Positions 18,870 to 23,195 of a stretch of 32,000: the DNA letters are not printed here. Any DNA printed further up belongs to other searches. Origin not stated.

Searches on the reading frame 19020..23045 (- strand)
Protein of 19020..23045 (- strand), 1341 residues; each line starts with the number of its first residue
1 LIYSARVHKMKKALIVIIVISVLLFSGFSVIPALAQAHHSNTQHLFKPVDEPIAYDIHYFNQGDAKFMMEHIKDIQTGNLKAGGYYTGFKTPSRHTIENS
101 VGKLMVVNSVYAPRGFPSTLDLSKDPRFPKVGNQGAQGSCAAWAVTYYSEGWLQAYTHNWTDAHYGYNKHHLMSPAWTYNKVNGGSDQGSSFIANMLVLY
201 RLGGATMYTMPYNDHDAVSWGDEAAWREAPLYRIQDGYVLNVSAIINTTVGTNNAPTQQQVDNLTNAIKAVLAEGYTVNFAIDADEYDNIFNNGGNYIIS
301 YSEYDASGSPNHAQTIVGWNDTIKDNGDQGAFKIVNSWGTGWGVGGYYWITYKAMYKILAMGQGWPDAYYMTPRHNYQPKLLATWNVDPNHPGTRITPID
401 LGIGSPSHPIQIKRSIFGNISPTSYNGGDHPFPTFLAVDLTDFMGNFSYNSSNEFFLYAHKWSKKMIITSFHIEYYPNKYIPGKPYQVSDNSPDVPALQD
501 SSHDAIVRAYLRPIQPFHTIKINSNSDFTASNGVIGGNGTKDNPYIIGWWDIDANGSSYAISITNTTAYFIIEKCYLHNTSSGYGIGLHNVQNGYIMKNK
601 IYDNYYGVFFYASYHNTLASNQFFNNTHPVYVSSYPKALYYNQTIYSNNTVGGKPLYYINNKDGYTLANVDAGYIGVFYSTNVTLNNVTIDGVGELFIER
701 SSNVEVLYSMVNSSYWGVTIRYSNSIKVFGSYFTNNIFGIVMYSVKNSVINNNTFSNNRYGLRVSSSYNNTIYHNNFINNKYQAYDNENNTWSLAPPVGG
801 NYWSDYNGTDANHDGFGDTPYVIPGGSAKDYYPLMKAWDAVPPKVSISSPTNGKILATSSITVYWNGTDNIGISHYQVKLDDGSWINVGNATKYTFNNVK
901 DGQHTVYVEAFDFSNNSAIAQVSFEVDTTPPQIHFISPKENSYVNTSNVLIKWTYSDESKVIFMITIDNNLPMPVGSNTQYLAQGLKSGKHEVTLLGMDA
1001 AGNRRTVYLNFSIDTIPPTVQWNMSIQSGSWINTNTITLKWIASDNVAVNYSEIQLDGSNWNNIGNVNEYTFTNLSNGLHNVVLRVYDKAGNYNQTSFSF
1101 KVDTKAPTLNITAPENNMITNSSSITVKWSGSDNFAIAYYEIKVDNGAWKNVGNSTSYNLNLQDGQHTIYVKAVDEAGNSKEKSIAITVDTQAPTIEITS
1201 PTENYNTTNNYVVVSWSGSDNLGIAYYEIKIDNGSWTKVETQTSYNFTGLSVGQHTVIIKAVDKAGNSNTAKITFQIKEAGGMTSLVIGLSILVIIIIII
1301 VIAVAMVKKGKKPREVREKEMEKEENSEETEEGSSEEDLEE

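Call 3: search_protein_families(library=pfam, proteins=[window:19020-23045:-], max_evalue=0.1)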
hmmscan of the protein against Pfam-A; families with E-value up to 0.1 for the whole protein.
window:19020-23045:- (1341 aa): 21 families
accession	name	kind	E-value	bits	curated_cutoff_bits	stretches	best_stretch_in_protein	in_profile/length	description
PF17957.7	Big_7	-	5.4e-28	97.9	24.1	4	843-908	1-70/70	Bacterial Ig domain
PF19077.6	Big_13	-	1.8e-24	86.6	27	5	1117-1191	21-102/102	Bacterial Ig-like domain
PF05048.19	NosD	-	1.3e-15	57.9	23.6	2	659-808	43-212/212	Periplasmic copper-binding protein (NosD)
PF13229.12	Beta_helix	-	5.7e-15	55.7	25.9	2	677-784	5-117/158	Right handed beta helix region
PF09136.16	Glucodextran_B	-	1.4e-13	51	27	2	1107-1190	1-82/83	Glucodextranase, domain B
PF07495.19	Y_Y_Y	-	6.9e-13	48.7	26.6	2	1218-1277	4-64/65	Y_Y_Y domain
PF13750.12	Big_3_3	-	2.4e-12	47.3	27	2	1069-1125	6-62/157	Bacterial Ig-like domain (group 3)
PF00112.29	Peptidase_C1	-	8.3e-10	39.5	20.7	1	117-353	2-205/220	Papain family cysteine protease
PF17996.7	CE2_N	-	1.2e-07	32.2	27.9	0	958-1014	39-99/108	Carbohydrate esterase 2 N-terminal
PF24421.1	Ig_J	-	3.8e-06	27.4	29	1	1212-1278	28-102/104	Tip attachment protein J, Ig-like domain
PF02494.22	HYR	-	9.2e-05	23.1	21.7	0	1189-1275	1-79/81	HYR domain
PF20164.4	GspA_SrpA_N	-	0.00034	21.4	27.4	0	1244-1280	77-114/117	GspA/SrpA SigLec-like domain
PF12245.14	Big_3_2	-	0.0014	19.3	23.3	0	1076-1103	92-121/122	Bacterial Ig-like domain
PF15418.12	DUF4625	-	0.0088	16.8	27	0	1161-1189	102-130/131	Domain of unknown function (DUF4625)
PF11368.13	DUF3169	-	0.0093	16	31.6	1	1269-1331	33-98/250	Protein of unknown function (DUF3169)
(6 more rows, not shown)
